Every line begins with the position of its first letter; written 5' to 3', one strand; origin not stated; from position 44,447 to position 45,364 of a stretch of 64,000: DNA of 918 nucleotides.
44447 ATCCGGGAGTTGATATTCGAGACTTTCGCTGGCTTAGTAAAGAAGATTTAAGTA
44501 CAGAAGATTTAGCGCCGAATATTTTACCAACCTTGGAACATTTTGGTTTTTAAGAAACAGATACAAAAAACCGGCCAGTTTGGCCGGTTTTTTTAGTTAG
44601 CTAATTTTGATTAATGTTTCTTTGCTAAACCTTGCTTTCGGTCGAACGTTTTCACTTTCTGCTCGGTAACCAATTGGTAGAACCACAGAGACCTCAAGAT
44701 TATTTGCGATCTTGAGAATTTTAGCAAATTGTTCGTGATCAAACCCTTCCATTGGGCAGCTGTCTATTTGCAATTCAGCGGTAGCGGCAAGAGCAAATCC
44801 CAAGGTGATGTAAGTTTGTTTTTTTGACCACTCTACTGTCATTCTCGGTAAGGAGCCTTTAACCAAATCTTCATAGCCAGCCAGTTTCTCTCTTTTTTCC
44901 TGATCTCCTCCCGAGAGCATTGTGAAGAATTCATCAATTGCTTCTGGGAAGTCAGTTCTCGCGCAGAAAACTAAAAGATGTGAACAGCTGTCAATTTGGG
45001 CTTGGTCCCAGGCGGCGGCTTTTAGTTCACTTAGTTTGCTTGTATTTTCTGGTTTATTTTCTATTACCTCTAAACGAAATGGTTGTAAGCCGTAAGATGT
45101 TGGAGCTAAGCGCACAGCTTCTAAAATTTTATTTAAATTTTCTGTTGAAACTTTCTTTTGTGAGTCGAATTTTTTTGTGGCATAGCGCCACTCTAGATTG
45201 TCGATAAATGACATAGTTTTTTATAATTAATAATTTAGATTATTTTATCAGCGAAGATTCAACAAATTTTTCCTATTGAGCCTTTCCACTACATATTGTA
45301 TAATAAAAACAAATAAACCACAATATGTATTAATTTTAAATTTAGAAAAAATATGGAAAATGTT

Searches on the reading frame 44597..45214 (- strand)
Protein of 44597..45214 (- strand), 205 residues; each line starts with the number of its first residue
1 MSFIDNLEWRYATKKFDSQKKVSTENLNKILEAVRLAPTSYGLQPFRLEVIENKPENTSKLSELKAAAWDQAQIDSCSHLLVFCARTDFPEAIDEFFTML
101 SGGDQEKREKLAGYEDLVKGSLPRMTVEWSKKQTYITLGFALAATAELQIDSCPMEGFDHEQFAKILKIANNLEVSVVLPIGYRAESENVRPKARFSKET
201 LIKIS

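Call 36: search_protein_families(library=pfam, proteins=[window:44597-45214:-], max_evalue=0.00001)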
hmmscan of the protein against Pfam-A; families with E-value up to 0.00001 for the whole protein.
window:44597-45214:- (205 aa): 1 family
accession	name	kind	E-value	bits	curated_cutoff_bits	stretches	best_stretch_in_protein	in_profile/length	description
PF00881.29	Nitroreductase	-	4.6e-19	69.7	23.5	1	8-183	2-167/167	Nitroreductase family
